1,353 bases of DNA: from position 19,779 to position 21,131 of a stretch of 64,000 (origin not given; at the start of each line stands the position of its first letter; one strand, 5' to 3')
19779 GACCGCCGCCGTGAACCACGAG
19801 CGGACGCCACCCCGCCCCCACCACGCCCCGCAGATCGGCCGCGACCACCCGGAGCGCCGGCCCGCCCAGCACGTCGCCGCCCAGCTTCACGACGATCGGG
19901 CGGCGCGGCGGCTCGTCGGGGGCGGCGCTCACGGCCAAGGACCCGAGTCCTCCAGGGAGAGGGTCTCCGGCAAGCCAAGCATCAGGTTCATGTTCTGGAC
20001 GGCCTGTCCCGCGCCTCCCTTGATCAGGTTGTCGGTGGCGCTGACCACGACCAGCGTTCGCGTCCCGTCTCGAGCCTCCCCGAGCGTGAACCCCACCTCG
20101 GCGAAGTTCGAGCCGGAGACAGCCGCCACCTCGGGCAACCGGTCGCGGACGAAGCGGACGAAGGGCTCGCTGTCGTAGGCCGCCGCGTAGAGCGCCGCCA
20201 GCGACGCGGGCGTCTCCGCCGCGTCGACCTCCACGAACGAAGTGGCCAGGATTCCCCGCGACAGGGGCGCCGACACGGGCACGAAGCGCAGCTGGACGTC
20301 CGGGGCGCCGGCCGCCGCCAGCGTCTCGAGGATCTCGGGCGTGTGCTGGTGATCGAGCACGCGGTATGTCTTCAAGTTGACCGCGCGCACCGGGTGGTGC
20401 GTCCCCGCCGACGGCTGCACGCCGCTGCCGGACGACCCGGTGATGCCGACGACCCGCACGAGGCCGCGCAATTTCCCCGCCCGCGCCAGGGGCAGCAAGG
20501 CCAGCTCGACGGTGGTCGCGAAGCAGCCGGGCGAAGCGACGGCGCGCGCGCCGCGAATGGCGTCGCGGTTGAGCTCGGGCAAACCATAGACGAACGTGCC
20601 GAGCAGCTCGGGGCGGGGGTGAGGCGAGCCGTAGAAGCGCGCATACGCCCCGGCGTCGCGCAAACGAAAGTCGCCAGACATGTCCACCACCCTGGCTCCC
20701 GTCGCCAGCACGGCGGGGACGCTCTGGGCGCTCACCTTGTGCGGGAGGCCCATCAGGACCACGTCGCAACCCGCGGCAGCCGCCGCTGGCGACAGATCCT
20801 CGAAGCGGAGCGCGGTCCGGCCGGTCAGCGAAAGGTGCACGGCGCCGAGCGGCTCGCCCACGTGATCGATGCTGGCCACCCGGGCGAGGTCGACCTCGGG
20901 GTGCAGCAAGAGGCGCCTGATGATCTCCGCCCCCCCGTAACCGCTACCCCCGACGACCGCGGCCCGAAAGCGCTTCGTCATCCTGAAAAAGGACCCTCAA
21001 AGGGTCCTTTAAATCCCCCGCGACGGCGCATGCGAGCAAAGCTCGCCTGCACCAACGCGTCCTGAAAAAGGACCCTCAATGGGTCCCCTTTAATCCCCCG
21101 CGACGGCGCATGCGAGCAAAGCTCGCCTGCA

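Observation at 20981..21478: Six-copy 80-bp double-hairpin tandem array abutting the argC start codon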

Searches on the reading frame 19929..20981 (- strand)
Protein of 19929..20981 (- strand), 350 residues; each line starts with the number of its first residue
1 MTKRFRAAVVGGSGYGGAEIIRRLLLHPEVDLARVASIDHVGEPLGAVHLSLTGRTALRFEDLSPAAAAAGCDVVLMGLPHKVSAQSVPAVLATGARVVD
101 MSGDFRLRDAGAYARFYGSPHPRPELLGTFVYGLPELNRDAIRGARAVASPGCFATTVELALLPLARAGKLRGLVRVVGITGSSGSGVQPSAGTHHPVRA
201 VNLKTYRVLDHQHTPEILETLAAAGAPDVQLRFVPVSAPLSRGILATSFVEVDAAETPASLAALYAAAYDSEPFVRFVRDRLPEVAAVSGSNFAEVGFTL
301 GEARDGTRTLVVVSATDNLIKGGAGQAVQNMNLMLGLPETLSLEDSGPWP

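Call 5: search_protein_families(library=pfam, proteins=[window:19929-20981:-], max_evalue=0.01)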
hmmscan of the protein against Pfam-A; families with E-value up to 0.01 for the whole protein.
window:19929-20981:- (350 aa): 3 families
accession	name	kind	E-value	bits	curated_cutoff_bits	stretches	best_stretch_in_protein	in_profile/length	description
PF22698.1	Semialdhyde_dhC_1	-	8.4e-42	143.3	27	1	153-318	1-165/165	Semialdehyde dehydrogenase, dimerisation domain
PF01118.30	Semialdhyde_dh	-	1.8e-28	99.8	26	1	6-144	1-120/121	Semialdehyde dehydrogenase, NAD binding domain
PF02774.23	Semialdhyde_dhC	-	5.4e-15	56.4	26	1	162-321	1-184/184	Semialdehyde dehydrogenase, dimerisation domain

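Call 12: find_related_loci(query=window:19929-20981:-, collection=genome_contigs, flank=6000)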
Query window:19929-20981:- (350 aa) in genome_contigs; peptide patterns used: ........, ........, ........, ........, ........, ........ (x = any residue, [..] = any of these).
600 stretches matched a pattern (row limit reached: there are more); 579 encode a relative of the query (tblastn E <= 1e-3); the best 80 are kept; 80 distinct loci.
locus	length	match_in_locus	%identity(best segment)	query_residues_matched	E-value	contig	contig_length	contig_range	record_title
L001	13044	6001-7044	77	3-350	1e-170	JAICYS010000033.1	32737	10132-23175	MAG: Myxococcota bacterium isolate LS_ISSM_2_bin.42 k141_856781_length_32737_cov_22.0024, whole genome shotgun sequence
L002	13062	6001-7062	74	3-350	6e-166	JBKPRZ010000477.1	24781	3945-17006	MAG: Myxococcota bacterium isolate GS_EKS_MAG_00035 GS_EKS_000000613926, whole genome shotgun sequence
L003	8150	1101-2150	75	3-350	3e-158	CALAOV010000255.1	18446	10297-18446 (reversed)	MAG TPA_asm: uncultured Myxococcales bacterium isolate ERR1034454_bin.31_CONCOCT_v1.1_MAG genome assembly, contig: ERZ17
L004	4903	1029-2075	67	3-347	1e-143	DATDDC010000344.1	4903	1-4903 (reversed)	MAG TPA_asm: Anaeromyxobacter sp. isolate SMAG_U164 k141_232885, whole genome shotgun sequence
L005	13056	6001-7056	65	1-350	2e-137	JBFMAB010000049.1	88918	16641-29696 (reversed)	MAG: Myxococcota bacterium isolate MAG127 MAG127_49, whole genome shotgun sequence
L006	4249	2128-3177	61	1-350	3e-136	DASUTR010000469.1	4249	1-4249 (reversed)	MAG TPA_asm: Polyangiaceae bacterium isolate SMAG_U1768 k141_863423, whole genome shotgun sequence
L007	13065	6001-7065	61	3-350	2e-124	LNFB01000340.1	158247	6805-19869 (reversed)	MAG: Deltaproteobacteria bacterium Ga0077550 Ga0077550_1243.2, whole genome shotgun sequence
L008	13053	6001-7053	50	1-350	4e-122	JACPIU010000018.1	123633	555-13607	MAG: Bdellovibrio sp. isolate NC_groundwater_449_Ag_S-0.1um_43_11 S35_SO-1_scaffold_89591, whole genome shotgun sequence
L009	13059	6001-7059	59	6-350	1e-120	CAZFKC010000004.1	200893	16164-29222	MAG TPA_asm: uncultured Nannocystaceae bacterium isolate binchicken_co199_105 genome assembly, contig: NODE_69_length_20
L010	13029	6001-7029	43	2-350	8e-85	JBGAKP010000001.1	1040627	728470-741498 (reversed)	MAG: Pyrinomonadaceae bacterium isolate MAG_AAO_H10.9 AAOH10-9_opera_contig_12, whole genome shotgun sequence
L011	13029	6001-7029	42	2-350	1e-81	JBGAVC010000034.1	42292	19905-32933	MAG: Pyrinomonadaceae bacterium isolate MAG_AAO_H10.68 AAOH10-68_opera_contig_3612, whole genome shotgun sequence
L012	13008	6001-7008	43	6-350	1e-81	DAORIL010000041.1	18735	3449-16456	MAG TPA_asm: Pyrinomonadaceae bacterium isolate AMR_MDS_5578 NODE_258_length_18735_cov_6.574036, whole genome shotgun se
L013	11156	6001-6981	42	18-350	7e-81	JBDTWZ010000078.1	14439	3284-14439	MAG: Acidobacteriota bacterium isolate cluster4_bin.104 NODE_9336_length_14439_cov_6.658857, whole genome shotgun sequen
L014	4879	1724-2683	46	18-343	4e-80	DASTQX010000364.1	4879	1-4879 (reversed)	MAG TPA_asm: Pyrinomonadaceae bacterium isolate SMAG_U2236 k141_311377, whole genome shotgun sequence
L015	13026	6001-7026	41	3-350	1e-78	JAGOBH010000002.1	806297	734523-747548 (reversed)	MAG: Pyrinomonadaceae bacterium isolate Go_SlAct_bin_101 Go_SlAct_2_length_806297_cov_11.789347, whole genome shotgun se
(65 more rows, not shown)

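Call 24: find_encoding_contigs(protein=window:19929-20981:-, flank=3000, max_places=10)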
Protein window:19929-20981:- (350 aa): 20 contigs read that carry it; 5 places shown.
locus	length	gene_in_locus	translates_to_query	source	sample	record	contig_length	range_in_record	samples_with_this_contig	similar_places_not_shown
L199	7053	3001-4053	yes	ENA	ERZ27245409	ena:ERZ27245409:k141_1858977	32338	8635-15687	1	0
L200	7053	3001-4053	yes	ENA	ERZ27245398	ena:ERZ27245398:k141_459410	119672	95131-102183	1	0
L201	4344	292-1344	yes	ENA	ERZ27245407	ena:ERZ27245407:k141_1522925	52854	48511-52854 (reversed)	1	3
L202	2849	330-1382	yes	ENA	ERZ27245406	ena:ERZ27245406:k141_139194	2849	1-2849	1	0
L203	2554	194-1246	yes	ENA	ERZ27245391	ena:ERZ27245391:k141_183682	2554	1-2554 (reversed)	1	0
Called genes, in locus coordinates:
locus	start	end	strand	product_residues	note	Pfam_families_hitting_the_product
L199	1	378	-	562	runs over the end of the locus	PF02541:Ppx-GppA, PF01966:HD, PF21447:Ppx-GppA_III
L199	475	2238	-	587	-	PF05580:Peptidase_S55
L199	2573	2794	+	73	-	-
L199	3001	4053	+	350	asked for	PF01118:Semialdhyde_dh, PF22698:Semialdhyde_dhC_1, PF02774:Semialdhyde_dhC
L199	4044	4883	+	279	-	PF00696:AA_kinase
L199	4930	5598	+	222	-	PF04367:DUF502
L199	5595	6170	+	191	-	PF00578:AhpC-TSA, PF08534:Redoxin, PF13905:Thioredoxin_8 (weak)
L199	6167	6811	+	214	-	PF00578:AhpC-TSA (weak), PF08534:Redoxin (weak)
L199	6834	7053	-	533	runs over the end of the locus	PF00072:Response_reg, PF00512:HisKA, PF02518:HATPase_c, PF00072:Response_reg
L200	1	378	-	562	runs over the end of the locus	PF02541:Ppx-GppA, PF01966:HD, PF21447:Ppx-GppA_III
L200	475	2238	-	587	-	PF05580:Peptidase_S55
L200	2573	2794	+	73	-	-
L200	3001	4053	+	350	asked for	PF01118:Semialdhyde_dh, PF22698:Semialdhyde_dhC_1, PF02774:Semialdhyde_dhC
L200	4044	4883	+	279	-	PF00696:AA_kinase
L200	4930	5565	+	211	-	PF04367:DUF502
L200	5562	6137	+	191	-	PF00578:AhpC-TSA, PF08534:Redoxin, PF13905:Thioredoxin_8 (weak)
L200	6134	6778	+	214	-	PF00578:AhpC-TSA (weak), PF08534:Redoxin (weak)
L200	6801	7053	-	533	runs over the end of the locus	PF00072:Response_reg, PF00512:HisKA, PF02518:HATPase_c, PF00072:Response_reg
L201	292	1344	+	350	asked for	PF01118:Semialdhyde_dh, PF22698:Semialdhyde_dhC_1, PF02774:Semialdhyde_dhC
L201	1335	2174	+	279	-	PF00696:AA_kinase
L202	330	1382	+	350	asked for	PF01118:Semialdhyde_dh, PF22698:Semialdhyde_dhC_1, PF02774:Semialdhyde_dhC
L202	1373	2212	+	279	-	PF00696:AA_kinase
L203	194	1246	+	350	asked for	PF01118:Semialdhyde_dh, PF22698:Semialdhyde_dhC_1, PF02774:Semialdhyde_dhC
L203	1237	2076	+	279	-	PF00696:AA_kinase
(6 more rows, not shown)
